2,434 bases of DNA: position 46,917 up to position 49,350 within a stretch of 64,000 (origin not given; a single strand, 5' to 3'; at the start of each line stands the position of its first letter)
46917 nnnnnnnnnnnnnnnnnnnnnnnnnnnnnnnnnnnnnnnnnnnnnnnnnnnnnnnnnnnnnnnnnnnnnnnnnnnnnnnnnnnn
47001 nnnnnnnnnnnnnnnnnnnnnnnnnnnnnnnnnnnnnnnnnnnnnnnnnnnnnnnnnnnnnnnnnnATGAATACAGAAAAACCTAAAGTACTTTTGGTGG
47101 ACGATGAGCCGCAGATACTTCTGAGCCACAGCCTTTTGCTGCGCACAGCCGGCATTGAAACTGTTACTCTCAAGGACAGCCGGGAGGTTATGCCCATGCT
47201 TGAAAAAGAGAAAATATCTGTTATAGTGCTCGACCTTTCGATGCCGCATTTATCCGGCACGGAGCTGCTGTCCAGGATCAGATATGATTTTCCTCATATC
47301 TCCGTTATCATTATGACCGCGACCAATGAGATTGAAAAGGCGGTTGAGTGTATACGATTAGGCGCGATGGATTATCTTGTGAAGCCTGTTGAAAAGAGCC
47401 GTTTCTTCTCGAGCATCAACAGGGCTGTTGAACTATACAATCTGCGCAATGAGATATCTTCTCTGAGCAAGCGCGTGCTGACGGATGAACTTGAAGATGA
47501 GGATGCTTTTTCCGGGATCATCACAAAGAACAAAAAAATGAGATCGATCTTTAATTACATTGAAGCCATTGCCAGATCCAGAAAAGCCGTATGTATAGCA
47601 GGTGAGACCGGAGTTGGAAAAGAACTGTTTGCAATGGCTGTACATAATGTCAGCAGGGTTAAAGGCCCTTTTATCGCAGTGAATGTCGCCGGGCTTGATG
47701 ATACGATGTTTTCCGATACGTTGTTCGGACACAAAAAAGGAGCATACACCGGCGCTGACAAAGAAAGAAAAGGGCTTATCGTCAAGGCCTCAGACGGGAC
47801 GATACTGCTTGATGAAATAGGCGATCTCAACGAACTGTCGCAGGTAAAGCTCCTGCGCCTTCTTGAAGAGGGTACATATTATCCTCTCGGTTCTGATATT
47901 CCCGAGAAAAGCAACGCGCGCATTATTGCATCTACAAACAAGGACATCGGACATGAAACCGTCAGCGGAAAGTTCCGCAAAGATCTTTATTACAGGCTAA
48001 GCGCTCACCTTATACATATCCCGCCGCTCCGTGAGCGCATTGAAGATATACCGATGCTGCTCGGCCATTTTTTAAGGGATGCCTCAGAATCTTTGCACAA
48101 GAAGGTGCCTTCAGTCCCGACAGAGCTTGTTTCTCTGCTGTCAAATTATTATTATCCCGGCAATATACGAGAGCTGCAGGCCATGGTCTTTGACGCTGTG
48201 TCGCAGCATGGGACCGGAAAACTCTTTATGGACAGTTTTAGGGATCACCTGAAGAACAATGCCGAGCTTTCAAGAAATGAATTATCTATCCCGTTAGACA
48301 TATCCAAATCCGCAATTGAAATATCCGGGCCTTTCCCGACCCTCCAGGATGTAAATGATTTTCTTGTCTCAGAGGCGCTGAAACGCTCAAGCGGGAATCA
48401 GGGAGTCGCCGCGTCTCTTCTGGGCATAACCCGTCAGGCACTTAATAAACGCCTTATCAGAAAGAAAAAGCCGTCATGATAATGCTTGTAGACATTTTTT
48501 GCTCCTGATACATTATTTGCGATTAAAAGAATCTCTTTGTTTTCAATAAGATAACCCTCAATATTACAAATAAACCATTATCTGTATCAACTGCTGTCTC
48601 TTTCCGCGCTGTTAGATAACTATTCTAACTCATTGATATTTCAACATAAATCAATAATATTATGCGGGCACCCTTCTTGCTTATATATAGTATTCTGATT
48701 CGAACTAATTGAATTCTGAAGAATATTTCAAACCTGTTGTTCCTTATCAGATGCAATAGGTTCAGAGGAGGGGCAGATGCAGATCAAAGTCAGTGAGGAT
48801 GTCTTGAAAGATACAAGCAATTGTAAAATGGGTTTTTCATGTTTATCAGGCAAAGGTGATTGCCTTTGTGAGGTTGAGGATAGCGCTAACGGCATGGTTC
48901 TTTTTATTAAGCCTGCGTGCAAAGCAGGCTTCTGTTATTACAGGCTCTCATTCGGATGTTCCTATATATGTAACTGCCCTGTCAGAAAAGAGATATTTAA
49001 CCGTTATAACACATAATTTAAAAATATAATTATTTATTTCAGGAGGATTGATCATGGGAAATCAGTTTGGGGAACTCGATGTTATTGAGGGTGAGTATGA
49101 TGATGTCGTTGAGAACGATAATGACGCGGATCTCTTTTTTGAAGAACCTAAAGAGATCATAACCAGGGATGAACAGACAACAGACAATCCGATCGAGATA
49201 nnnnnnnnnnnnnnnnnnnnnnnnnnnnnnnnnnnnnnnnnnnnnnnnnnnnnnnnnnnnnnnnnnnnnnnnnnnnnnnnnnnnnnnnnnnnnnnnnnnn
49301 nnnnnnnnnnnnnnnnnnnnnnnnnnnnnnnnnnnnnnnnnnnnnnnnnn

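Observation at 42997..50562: Regulatory cascade: multi-PAS/GAF kinase, then NtrC-type activator, then near-consensus sigma-54 promoter, then small Cys-rich protein, then rpoD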

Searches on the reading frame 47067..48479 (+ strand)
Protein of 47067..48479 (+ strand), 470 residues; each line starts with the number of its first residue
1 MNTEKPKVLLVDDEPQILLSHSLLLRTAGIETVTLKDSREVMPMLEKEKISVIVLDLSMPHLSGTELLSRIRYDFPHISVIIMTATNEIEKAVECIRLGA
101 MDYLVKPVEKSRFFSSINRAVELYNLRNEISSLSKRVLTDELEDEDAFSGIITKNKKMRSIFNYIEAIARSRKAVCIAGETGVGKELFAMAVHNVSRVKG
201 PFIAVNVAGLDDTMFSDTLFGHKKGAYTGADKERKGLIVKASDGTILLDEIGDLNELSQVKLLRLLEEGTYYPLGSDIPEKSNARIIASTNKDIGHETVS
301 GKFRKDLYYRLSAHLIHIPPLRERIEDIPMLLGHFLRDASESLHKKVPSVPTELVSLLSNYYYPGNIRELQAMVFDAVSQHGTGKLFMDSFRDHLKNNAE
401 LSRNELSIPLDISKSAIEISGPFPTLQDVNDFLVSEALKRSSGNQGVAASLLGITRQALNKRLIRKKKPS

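Call 3: search_protein_families(library=pfam, proteins=[window:47067-48479:+], max_evalue=0.01)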
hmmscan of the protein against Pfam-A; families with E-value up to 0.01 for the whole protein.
window:47067-48479:+ (470 aa): 8 families
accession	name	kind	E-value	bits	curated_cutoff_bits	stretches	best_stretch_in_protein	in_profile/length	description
PF00158.32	Sigma54_activat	-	3.2e-53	180.3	20.2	1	151-314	1-165/168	Sigma-54 interaction domain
PF00072.30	Response_reg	-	2.6e-26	92.4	30.2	1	8-117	1-110/111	Response regulator receiver domain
PF14532.12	Sigma54_activ_2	-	1.3e-18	68.1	25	1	154-321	3-138/138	Sigma-54 interaction domain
PF25601.1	AAA_lid_14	-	2.7e-17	62.8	27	1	322-402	1-81/87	AAA+ ATPase lid domain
PF02954.25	HTH_8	-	2.2e-05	24.5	22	1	434-463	10-39/42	Bacterial regulatory protein, Fis family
PF07728.20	AAA_5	-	7.6e-05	23.2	22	1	175-294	2-125/139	AAA domain (dynein-related subfamily)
PF20161.5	VpsR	-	0.0026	17.9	23.7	1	23-117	25-120/121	VpsR domain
PF00004.35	AAA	-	0.0041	18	21.2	0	175-292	1-110/131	ATPase family associated with various cellular activities (AAA)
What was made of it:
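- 47067..48479 (+): NtrC-type sigma-54 enhancer-binding response regulator (REC, AAA+, HTH_8), translationally coupled to the kinase by an ATGA overlap. Pfam PF00072, PF00158, PF25601 and PF02954 (call 3).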

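Call 7: search_protein_families(library=ncbifam, proteins=[window:47067-48479:+], max_evalue=0.01)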
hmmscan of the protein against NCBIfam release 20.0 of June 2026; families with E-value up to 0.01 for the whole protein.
window:47067-48479:+ (470 aa): 118 families (the best 25 are shown)
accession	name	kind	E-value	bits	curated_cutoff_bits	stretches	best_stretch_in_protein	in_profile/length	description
NF008469.0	PRK11361.1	equivalog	4.5e-97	325.6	714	1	6-463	5-451/461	acetoacetate metabolism transcriptional regulator AtoC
TIGR01818.1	ntrC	equivalog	2.3e-94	316.8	558.6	1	8-463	1-460/463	nitrogen regulation protein NR(I)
TIGR02915.1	PEP_resp_reg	equivalog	3.3e-81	273.4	502.6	1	8-461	1-437/445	PEP-CTERM-box response regulator transcription factor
NF041946.1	LuxO_transreg_Vib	equivalog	6.9e-81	272.4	800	1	24-406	15-391/463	quorum-sensing sigma-54 dependent transcriptional regulator LuxO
NF038308.1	RNA_repair_RtcR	equivalog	5.9e-80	269.6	650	1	4-460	27-505/530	RNA repair transcriptional activator RtcR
NF007689.0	PRK10365.1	equivalog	7.7e-80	268.8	760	1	1-464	1-440/441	sigma-54-dependent response regulator transcription factor ZraR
NF008176.1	PRK10923.1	equivalog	2.8e-79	266.9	620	1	6-463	4-463/469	nitrogen regulation protein NR(I)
NF011695.0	PRK15115.1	equivalog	3e-77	260.3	763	1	4-378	5-365/445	two-component system response regulator GlrR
NF041552.1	TF_PrdR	equivalog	7.5e-75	252.4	795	1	122-462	243-572/577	sigma-54 dependent transcriptional regulator PrdR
NF051870.1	NAssimRespRegNtrX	equivalog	1.5e-72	245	600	1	7-463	3-447/452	nitrogen assimilation response regulator NtrX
NF003451.0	PRK05022.1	equivalog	1.4e-70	238.5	476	1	117-461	159-503/512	nitric oxide reductase transcriptional regulator NorR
TIGR01817.1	nifA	equivalog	1.6e-68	231.8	528.85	1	133-374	180-421/534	nif-specific transcriptional activator NifA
NF049963.1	RespRegFlgRCampy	domain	5.3e-65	220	750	1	17-378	10-364/429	fla regulon two-component system response regulator FlgR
NF041906.1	V4R_TF_MobR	exception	3.3e-64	217.3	999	1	111-464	195-542/544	phenol degradation transcriptional regulator MobR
NF050807.1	TransRegFlbDCaul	equivalog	2.5e-59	201.3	750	1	150-463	119-435/454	sigma-54-dependent transcriptional regulator FlbD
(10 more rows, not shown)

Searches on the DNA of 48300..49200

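Call 70: search_rna_families(source=window, start=48300, end=49200, threshold=evalue, max_evalue=1)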
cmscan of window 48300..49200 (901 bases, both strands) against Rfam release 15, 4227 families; matches with E-value up to 1: 0.
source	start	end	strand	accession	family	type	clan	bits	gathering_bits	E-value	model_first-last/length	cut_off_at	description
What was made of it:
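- Tried and rejected: Rfam on the leader and intergenic region: no hit (call 70), so a known riboswitch or sRNA is rejected.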
